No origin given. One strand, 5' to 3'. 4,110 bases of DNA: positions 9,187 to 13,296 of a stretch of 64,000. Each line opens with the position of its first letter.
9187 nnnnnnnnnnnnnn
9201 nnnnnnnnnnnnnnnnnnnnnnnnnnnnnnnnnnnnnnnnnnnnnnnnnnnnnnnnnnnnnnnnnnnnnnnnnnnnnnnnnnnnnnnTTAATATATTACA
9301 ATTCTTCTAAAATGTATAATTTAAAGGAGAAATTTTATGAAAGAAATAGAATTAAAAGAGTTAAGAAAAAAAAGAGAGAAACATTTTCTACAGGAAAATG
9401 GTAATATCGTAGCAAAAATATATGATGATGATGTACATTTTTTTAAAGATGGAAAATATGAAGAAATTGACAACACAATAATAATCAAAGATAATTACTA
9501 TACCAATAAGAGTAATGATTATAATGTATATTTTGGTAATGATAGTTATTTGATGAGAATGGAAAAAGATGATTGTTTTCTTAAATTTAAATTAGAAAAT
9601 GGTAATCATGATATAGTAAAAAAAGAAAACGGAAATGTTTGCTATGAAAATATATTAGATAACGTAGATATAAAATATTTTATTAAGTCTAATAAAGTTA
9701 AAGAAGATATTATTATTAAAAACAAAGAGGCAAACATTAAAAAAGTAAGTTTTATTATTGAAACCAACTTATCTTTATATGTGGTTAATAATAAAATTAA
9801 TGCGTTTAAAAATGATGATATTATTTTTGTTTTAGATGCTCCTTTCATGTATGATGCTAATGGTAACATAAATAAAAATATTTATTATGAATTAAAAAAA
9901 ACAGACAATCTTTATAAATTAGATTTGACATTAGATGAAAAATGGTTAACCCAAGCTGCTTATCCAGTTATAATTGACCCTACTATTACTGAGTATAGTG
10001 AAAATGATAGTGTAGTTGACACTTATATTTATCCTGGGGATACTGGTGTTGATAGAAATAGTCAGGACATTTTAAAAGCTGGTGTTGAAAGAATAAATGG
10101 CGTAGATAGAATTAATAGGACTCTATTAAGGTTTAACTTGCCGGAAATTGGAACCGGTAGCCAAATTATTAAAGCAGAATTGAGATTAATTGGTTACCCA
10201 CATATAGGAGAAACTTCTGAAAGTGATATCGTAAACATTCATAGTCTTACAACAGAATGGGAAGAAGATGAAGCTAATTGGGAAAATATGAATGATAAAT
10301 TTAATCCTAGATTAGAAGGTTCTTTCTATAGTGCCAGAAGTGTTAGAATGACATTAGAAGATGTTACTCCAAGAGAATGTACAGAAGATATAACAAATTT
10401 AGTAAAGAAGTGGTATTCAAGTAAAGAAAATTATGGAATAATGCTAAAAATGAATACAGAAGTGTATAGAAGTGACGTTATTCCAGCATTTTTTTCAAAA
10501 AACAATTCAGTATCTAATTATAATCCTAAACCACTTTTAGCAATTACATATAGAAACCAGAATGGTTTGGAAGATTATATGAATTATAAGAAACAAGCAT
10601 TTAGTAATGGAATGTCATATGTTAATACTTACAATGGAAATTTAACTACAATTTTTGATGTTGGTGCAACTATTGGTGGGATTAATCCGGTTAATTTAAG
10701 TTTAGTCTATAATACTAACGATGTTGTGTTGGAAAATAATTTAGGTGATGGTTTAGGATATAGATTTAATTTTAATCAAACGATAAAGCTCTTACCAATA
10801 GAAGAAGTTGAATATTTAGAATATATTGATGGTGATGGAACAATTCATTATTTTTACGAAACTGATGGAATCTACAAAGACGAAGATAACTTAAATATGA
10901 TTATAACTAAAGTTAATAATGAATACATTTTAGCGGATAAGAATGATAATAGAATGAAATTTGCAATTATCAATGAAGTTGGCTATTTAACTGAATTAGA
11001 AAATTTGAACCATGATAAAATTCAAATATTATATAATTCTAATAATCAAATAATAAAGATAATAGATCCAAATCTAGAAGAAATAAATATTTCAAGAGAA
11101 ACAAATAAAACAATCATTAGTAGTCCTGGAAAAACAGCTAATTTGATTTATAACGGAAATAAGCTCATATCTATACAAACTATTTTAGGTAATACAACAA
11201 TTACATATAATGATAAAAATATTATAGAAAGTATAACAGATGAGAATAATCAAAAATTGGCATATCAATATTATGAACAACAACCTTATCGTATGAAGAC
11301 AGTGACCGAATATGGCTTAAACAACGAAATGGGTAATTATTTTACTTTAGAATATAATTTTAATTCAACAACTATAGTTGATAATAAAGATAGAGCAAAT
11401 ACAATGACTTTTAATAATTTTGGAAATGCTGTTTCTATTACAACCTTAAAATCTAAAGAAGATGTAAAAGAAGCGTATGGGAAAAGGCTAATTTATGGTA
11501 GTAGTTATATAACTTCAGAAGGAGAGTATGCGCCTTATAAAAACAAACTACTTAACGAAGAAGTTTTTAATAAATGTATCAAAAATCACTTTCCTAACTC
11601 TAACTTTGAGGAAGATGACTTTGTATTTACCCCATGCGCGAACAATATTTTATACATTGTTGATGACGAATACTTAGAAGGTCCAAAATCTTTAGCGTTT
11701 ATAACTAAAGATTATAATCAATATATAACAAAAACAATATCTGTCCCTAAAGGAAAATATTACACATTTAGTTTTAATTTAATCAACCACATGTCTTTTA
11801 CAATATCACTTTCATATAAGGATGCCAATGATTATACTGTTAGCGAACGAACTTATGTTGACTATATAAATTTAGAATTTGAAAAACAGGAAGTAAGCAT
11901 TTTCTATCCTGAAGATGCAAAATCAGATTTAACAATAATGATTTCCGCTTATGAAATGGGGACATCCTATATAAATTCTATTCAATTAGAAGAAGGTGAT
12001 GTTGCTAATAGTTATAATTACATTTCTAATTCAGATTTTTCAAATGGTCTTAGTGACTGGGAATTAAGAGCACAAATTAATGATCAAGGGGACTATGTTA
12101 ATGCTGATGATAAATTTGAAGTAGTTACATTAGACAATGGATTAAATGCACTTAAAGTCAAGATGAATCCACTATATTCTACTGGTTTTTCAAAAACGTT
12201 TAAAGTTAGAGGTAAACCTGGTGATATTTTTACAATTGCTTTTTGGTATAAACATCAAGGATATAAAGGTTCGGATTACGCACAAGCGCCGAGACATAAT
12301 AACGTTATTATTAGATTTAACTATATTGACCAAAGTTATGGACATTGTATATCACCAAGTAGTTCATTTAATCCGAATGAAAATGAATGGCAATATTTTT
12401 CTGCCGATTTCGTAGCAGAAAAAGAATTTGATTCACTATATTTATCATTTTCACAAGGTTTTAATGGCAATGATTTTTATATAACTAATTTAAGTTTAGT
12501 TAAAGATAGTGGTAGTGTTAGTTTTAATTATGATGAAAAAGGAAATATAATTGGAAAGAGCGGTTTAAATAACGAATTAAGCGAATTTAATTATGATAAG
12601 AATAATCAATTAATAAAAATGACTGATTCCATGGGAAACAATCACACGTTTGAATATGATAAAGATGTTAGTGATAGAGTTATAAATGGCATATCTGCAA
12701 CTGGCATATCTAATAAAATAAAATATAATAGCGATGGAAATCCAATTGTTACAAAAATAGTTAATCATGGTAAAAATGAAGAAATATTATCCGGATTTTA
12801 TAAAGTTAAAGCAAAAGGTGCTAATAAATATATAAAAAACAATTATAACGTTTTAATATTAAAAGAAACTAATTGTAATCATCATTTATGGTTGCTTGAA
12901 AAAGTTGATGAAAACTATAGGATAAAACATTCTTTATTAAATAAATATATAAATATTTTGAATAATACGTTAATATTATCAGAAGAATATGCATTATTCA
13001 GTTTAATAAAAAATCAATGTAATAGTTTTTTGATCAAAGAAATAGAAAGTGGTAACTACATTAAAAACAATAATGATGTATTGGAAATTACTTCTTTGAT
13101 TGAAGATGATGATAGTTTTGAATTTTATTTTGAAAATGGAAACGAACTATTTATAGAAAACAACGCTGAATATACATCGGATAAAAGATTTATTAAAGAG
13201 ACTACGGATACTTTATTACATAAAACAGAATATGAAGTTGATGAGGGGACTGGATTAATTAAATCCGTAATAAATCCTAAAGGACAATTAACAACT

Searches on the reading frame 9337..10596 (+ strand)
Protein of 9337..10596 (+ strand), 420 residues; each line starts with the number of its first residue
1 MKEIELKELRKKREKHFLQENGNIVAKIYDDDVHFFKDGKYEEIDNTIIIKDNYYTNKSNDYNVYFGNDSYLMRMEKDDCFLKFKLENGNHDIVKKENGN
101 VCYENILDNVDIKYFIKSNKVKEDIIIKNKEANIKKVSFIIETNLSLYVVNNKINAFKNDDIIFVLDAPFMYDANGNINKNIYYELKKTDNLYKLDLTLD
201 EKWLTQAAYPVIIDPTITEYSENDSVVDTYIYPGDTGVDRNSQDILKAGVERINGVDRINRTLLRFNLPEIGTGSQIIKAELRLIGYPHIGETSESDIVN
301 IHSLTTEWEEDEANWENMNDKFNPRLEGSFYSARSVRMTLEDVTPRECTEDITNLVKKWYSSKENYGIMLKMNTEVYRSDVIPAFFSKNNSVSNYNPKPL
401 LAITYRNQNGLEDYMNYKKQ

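Call 24: find_homologous_proteins(query=window:9337-10596:+, max_evalue=0.001)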
Query window:9337-10596:+ (420 aa): 39 proteins with E <= 0.001 among 4532 candidates.
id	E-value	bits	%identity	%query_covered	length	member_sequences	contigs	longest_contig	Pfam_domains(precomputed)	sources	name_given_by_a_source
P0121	3.2e-150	519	57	100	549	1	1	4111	PF24517.3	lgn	-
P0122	3.3e-148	512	58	99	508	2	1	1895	PF21175.3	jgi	-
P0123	7.0e-140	485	54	100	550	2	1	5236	-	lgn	-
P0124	1.5e-138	480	54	100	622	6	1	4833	PF24517.3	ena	-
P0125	1.5e-135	471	52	100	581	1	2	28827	PF24517.3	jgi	-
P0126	1.0e-129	451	53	100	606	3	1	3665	PF24517.3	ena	-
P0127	1.0e-127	445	51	100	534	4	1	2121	PF24517.3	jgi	-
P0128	5.5e-126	439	51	100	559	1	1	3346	-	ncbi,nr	ncbi:MAG: DNRLRE domain-containing protein, partial [Ruminococcus sp.]|nr:DNRLRE domain-containing p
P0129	1.2e-119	418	51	100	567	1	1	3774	PF25778.2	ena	-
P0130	3.7e-119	417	49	100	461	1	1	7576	PF06848.18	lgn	-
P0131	7.0e-118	412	49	100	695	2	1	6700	-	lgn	-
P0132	3.7e-117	410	49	100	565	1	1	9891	PF24517.3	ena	-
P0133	2.2e-115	404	50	97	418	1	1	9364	PF24517.3,PF06848.18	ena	-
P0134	2.7e-115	404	48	100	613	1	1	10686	-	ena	-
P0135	1.9e-110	388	49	100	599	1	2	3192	PF24517.3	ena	-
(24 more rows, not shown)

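Call 37: find_related_loci(query=A2, collection=viral_contigs, flank=10000)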
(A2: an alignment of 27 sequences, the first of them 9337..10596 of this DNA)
Query A2 (420 aa) in viral_contigs; peptide patterns used: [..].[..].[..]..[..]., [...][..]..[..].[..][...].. (x = any residue, [..] = any of these).
152 stretches matched a pattern; 14 encode a relative of the query (tblastn E <= 1e-3); 14 distinct loci.
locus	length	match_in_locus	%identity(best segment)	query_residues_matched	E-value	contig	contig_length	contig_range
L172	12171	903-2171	39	5-417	7e-84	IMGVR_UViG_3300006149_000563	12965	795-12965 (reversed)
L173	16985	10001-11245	43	3-420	1e-95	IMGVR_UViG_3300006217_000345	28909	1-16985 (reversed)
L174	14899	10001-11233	44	3-420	3e-97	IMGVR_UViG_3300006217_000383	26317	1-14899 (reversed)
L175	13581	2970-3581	26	124-330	1e-10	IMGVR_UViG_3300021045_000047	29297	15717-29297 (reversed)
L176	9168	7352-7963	26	124-330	1e-10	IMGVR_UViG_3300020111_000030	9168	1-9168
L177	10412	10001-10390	26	103-231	2e-9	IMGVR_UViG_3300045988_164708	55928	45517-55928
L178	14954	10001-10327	29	153-258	8e-8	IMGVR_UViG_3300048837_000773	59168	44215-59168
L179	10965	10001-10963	24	22-298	2e-7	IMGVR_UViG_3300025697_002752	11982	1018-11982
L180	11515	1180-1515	26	156-271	1e-6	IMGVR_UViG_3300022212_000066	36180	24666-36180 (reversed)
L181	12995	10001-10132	41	169-217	4e-5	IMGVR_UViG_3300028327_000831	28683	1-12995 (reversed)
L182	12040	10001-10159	41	164-217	3e-5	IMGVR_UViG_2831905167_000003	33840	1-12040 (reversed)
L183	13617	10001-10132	43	169-217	5e-5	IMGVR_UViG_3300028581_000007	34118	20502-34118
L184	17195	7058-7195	43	169-217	9e-5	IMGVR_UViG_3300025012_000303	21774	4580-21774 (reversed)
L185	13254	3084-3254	31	162-219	2e-4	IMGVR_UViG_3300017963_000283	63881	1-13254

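Call 38: find_related_loci(query=A2, collection=metagenome_contigs, flank=6000)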
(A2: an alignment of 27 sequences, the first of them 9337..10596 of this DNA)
Query A2 (420 aa) in metagenome_contigs; peptide patterns used: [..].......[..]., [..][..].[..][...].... (x = any residue, [..] = any of these).
600 stretches matched a pattern (row limit reached: there are more); 58 encode a relative of the query (tblastn E <= 1e-3); 58 distinct loci.
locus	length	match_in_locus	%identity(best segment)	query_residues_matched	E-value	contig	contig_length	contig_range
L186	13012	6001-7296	51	1-420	8e-137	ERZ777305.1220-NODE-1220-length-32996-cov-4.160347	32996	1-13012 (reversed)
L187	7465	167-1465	52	1-420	1e-135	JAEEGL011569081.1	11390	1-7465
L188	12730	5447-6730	52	1-420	8e-132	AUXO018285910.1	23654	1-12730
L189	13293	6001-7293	51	1-420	6e-124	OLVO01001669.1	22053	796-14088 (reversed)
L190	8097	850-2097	49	10-418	2e-120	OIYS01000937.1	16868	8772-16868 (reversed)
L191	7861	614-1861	49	10-418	2e-120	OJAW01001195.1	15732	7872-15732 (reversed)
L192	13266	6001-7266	50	1-418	2e-117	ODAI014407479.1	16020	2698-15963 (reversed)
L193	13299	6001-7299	46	2-420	5e-116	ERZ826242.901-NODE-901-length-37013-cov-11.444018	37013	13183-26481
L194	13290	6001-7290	47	1-420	1e-115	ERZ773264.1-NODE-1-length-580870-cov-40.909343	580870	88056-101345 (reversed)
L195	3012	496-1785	47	1-420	1e-119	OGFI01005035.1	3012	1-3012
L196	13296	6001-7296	46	1-420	2e-113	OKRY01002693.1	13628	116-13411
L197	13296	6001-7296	46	1-420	1e-112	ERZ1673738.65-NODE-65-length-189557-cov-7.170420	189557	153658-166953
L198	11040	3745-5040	46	1-420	1e-112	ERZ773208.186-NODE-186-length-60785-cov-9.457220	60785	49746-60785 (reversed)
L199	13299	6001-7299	47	1-420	1e-112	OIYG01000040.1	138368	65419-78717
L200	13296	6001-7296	46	1-420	1e-112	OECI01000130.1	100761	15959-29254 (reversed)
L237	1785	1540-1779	54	1-78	3e-18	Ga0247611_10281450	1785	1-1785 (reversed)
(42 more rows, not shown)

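Call 42: search_protein_families(library=phrogs, proteins=[L173:12-1175:+, L173:1208-1591:-, L173:1946-2431:-, L173:2448-3197:-, L173:3637-4074:+, L173:4082-5989:+, L173:6000-7958:+, L173:7940-8284:+, L173:8285-8563:+, L173:8560-9345:+], max_evalue=0.001)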
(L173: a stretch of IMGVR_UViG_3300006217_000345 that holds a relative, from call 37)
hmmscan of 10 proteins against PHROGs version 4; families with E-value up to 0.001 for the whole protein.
L173:12-1175:+ (387 aa): 1 family
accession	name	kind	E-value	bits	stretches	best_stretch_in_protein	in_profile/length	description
phrog_28918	-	unknown function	2.1e-05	23.3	1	291-352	1327-1385/1445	-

L173:1208-1591:- (127 aa): 0 families

L173:1946-2431:- (161 aa): 0 families

L173:2448-3197:- (249 aa): 0 families

L173:3637-4074:+ (145 aa): 1 family
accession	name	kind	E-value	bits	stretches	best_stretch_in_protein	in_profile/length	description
phrog_1194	-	unknown function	1.2e-12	48.8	1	24-144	6-124/125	-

L173:4082-5989:+ (635 aa): 0 families

L173:6000-7958:+ (652 aa): 11 families
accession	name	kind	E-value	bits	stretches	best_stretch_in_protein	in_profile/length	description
phrog_372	-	tail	2.4e-32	113.5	1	10-633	7-570/743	tail protein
phrog_24267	-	unknown function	1e-23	85.4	1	444-651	65-265/266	-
phrog_6465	-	tail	3.6e-18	67.2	1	515-652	115-281/281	tail protein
phrog_5717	-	tail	1.1e-15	58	1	517-652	1001-1150/1150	tail protein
phrog_8763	-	tail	1.9e-12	47.2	1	554-650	641-747/1024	tail protein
phrog_8469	-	tail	3.3e-11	44.1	1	544-587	160-203/303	tail fiber protein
phrog_20878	-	tail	1.9e-06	28.7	1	520-651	224-364/365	tail fiber protein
phrog_2097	-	tail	8.2e-06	25.8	1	517-640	384-495/644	tail fiber protein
phrog_1800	-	tail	5.8e-05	23.2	1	536-643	423-537/545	tail collar fiber protein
phrog_9116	-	tail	6.6e-05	22.9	1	558-645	132-205/455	tail protein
phrog_5795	-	tail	0.00016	21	1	559-646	450-537/968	tail protein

L173:7940-8284:+ (114 aa): 1 family
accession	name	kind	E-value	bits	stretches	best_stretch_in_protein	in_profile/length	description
phrog_13632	-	unknown function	5.4e-13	50.4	1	38-110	46-114/119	-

L173:8285-8563:+ (92 aa): 1 family
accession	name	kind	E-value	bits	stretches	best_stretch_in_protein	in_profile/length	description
phrog_18218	-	unknown function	0.00036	21.9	1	9-71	13-75/108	-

L173:8560-9345:+ (261 aa): 3 families
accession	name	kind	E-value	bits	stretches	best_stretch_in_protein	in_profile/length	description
phrog_11037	-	unknown function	5.3e-24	86.1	1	10-187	164-336/365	-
phrog_9066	-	lysis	6e-13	49.4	1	1-140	1-143/413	endolysin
phrog_7767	-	other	0.00087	20.1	0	67-134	45-109/194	metallo-endopeptidase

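Call 55: search_dna_similar(query=window:9337-10596:+, collection=phages, mode=protein, max_evalue=0.001, max_rows=20)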
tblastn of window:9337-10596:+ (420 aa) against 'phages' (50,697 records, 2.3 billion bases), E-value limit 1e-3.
Records with a match: 2; places in all: 2; records where one place covers at least 80% of the query: 0.
Best place of each record, by identity: <60% 2.
By first word of the organism name: Bacteriophage 1; Streptococcus 1.
By host as written in the record: - 1; Streptococcus suis 1.
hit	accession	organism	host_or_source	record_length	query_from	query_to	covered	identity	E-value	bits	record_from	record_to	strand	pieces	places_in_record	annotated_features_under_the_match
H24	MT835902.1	Bacteriophage sp.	human fecal samples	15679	103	420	76%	26.5%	1e-16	88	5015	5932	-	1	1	record has no annotation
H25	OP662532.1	Streptococcus phage YS34-rum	Streptococcus suis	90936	77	218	34%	32.9%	3e-6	56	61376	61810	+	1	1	hypothetical protein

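Call 66: predict_structure(alignment_id=A2)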
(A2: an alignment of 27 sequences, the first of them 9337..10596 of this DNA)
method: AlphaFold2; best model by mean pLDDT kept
length: 420 residues; sequences in the alignment: 27
mean_pLDDT: 86.7   pTM: 0.55
mean pLDDT of the five models: 86.7, 84.7, 83.4, 83.3, 80.5
residues with pLDDT >= 90: 219; 70-90: 161; 50-70: 34; < 50: 6
segments of 3 or more residues with pLDDT < 50: 410-415
pLDDT, mean of each block of 10 residues (from residue 1): 84 87 80 83 90 90 85 92 90 78 91 87 90 90 92 85 85 84 91 94 92 73 78 92 93 94 91 76 92 87 96 95 96 84 84 93 92 93 93 77 72 55
secondary structure, 60 per line:
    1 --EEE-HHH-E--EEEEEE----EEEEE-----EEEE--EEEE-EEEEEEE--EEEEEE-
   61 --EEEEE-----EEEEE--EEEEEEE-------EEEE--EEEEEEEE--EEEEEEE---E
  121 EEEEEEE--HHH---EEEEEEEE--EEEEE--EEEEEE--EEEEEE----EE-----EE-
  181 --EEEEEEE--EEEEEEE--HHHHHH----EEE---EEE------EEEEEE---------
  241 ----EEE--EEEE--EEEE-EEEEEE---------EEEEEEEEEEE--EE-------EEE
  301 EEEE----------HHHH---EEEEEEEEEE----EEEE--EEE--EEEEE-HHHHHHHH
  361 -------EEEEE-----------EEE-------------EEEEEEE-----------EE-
elements in order: E3-5 E14-19 E24-28 E34-37 E40-43 E45-51 E54-59 E63-67 E73-77 E80-86 E94-97 E100-107 E110-116 E120-127 E136-143 E146-150 E153-158 E161-166 E183-189 E192-198 H201-206 E211-213 E217-219 E226-231 E245-247 E250-253 E256-259 E261-266 E276-286 E298-304 H315-318 E322-331 E336-339 E342-344 E347-351 H353-360 E368-372 E384-386 E400-406

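Call 70: fold_search(model_id=the predicted structure, library=pdb)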
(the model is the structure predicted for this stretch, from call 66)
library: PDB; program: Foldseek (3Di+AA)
matches with E <= 10: 805; with E <= 0.001: 3
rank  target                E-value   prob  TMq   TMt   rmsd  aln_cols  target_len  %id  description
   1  9h6h_A                9.2e-05  0.99  0.18  0.09  22.6       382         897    9  Bacteroides ovatus GH98 endoxylanase with Seleno-methionine substituents (released 2025-11-05)
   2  9h6f_A                1.2e-04  0.99  0.18  0.09  23.0       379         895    9  Bacteroides ovatus GH98 endoxylanase in complex with arabino-xylooligosaccharide (released 2025-11-05)
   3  7vbo                  2.9e-04  1.00  0.30  0.62   5.0       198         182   18  Alginate binding domain CBM (released 2022-09-07)
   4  8wab_A                1.3e-03  1.00  0.31  0.69   6.0       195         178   17  Crystal structure of a chondroitin sulfate-binding carbohydrate binding module of a chondroitinase (released 2024-01-17)
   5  4igb_D                2.6e-03  0.63  0.20  0.21  19.8       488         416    7  Crystal structure of the N-terminal domain of the Streptococcus gordonii adhesin Sgo0707 (released 2013-06-05)
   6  4igb_A                3.0e-03  0.63  0.21  0.21  16.2       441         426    7  Crystal structure of the N-terminal domain of the Streptococcus gordonii adhesin Sgo0707 (released 2013-06-05)
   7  7y1c_Y                3.5e-03  0.18  0.12  0.08  21.9       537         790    8  CryoEM structure of Klebsiella phage Kp9 tail complex applied with C6 symmetry (released 2023-06-14)
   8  8wab_B                3.9e-03  1.00  0.32  0.70   5.5       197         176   17  Crystal structure of a chondroitin sulfate-binding carbohydrate binding module of a chondroitinase (released 2024-01-17)
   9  6lz1_A                8.3e-03  0.47  0.18  0.10  18.4       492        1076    8  Structure of S.pombe alpha-mannosidase Ams1 (released 2020-09-09)
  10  4qaw_A                8.8e-03  0.66  0.19  0.15  16.2       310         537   10  Structure of modular Xyn30D from Paenibacillus barcinonensis (released 2014-10-08)
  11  4igb_B                1.6e-02  0.28  0.18  0.17  19.6       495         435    9  Crystal structure of the N-terminal domain of the Streptococcus gordonii adhesin Sgo0707 (released 2013-06-05)
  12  7dd9_A                1.9e-02  0.35  0.19  0.10  18.6       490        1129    8  Cryo-EM structure of the Ams1 and Nbr1 complex (released 2021-07-14)
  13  6y7o_A                1.9e-02  0.21  0.09  0.10  17.5       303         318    8  The complex between the eight-bladed symmetrical designer protein Tako8 and the silicotungstic acid Keggin (STA) (released 2020-12-16)
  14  4qaw_B                2.0e-02  0.54  0.19  0.16  15.5       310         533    9  Structure of modular Xyn30D from Paenibacillus barcinonensis (released 2014-10-08)
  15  3htl                  2.2e-02  0.44  0.16  0.16  19.3       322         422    8  Structure of the Corynebacterium diphtheriae major pilin SpaA points to a modular pilus assembly with stabilizing isopep (released 2009-09-15)
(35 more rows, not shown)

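Call 71: fold_search(model_id=the predicted structure, library=viral)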
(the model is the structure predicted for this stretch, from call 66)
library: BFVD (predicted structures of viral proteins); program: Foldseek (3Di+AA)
matches with E <= 10: 560; with E <= 0.001: 11
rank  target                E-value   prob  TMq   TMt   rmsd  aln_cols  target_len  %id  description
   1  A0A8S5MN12            4.6e-23  1.00  0.49  0.16  17.0       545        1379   19  Uncharacterized protein [Siphoviridae sp. ct89Z21]
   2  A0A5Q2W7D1            1.9e-10  1.00  0.38  0.24  16.7       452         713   12  (no name in the UniProt tables at hand)
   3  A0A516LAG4            1.1e-09  1.00  0.29  0.19  22.0       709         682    7  (no name in the UniProt tables at hand)
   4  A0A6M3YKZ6            2.0e-09  1.00  0.32  0.16  27.0       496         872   13  (no name in the UniProt tables at hand)
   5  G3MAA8                8.8e-08  1.00  0.33  0.25   4.3       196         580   18  Gp367 [Bacillus phage G]
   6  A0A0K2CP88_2          6.3e-05  1.00  0.31  0.17   4.9       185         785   19  Carbohydrate-binding module family 96 domain-containing protein [Brevibacillus phage SecTim467]
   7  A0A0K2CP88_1          1.1e-04  1.00  0.32  0.18   4.7       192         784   18  Carbohydrate-binding module family 96 domain-containing protein [Brevibacillus phage SecTim467]
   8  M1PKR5                1.5e-04  0.66  0.15  0.11  28.8       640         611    6  (no name in the UniProt tables at hand)
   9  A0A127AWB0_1          2.0e-04  1.00  0.30  0.09   7.6       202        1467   20  Pectate lyase [Bacillus phage SP-15]
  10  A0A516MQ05            2.0e-04  0.25  0.09  0.04  29.9       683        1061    7  (no name in the UniProt tables at hand)
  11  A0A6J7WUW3            9.3e-04  1.00  0.32  0.15   5.5       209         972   22  Fibronectin type-III domain-containing protein [uncultured Caudovirales phage]
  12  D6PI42                1.1e-03  0.38  0.14  0.10  26.1       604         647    7  (no name in the UniProt tables at hand)
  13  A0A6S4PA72            1.4e-03  0.33  0.13  0.08  24.6       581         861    8  Putative tail tubular protein B [uncultured phage_MedDCM-OCT-S39-C11]
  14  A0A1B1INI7            2.9e-03  1.00  0.29  0.33  14.2       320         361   11  (no name in the UniProt tables at hand)
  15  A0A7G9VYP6            5.8e-03  0.23  0.13  0.08  23.0       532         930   10  Tail tubular protein B [Acinetobacter phage Aristophanes]
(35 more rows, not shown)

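Call 85: search_protein_families(library=padloc, proteins=[window:9337-10596:+], max_evalue=0.01)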
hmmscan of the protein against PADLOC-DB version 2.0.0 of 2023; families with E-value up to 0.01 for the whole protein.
window:9337-10596:+ (420 aa): 0 families

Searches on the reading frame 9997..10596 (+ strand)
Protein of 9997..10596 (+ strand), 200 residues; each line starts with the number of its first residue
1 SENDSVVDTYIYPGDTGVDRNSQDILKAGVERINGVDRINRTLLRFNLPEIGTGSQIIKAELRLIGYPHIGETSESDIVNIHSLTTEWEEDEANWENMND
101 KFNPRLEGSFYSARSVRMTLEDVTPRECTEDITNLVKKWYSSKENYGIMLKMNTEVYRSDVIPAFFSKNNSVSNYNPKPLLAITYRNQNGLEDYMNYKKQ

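Call 26: search_protein_families(library=pfam, proteins=[window:9997-10596:+], max_evalue=1)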
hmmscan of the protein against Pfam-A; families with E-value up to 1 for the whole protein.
window:9997-10596:+ (200 aa): 4 families
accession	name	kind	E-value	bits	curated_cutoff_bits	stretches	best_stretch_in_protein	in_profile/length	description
PF24517.2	CBM96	-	3.2e-09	37.3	26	1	37-172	37-155/164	Carbohydrate-binding module family 96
PF06848.17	Disaggr_repeat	-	8.8e-08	32.5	33.9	1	39-178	27-176/179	Disaggregatase related repeat domain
PF00688.24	TGFb_propeptide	-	0.00087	19.4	25.8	1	41-66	109-134/242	TGF-beta propeptide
PF22756.2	E217_gp29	-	0.0094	16.3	27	1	129-187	96-155/163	E217 gateway protein gp29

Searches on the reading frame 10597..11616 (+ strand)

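Call 26: search_protein_families(library=pfam, proteins=[window:10597-11616:+], max_evalue=1)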
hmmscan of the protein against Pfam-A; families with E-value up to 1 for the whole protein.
window:10597-11616:+ (340 aa): 2 families
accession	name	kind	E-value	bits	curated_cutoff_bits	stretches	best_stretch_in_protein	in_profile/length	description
PF20148.4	DUF6531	-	0.0055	17.4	24.1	1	9-86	4-74/74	Domain of unknown function (DUF6531)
PF05593.20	RHS_repeat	-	0.23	12.4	22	0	212-225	9-22/38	RHS Repeat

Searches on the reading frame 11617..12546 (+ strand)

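Call 26: search_protein_families(library=pfam, proteins=[window:11617-12546:+], max_evalue=1)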
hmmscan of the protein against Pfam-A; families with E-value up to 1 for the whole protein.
window:11617-12546:+ (310 aa): 1 family
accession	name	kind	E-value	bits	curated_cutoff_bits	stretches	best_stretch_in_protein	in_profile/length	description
PF02018.23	CBM_4_9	-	0.00025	21.8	25.9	1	134-279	2-130/136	Carbohydrate binding domain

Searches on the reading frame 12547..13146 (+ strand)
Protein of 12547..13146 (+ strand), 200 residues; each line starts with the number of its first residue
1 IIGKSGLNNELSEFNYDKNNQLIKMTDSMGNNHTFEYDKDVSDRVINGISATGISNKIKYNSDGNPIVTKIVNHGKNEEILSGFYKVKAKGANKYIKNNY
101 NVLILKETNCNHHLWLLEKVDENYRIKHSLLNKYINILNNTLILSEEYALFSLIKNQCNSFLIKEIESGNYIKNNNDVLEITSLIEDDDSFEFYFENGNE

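Call 26: search_protein_families(library=pfam, proteins=[window:12547-13146:+], max_evalue=1)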
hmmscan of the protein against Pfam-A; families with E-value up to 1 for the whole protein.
window:12547-13146:+ (200 aa): 4 families
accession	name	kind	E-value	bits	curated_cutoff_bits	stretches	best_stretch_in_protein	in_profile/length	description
PF05370.16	DUF749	-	0.01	16.4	25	1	79-133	16-71/87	Domain of unknown function (DUF749)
PF05593.20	RHS_repeat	-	0.011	16.6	22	1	16-38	1-23/38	RHS Repeat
PF06268.19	Fascin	-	0.012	16.2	23.1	1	107-180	19-94/108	Fascin domain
PF21426.3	GBS104-like_Ig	-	0.12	13.7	26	1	25-108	7-92/112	Tip pilin GBS104-like, Ig-like domain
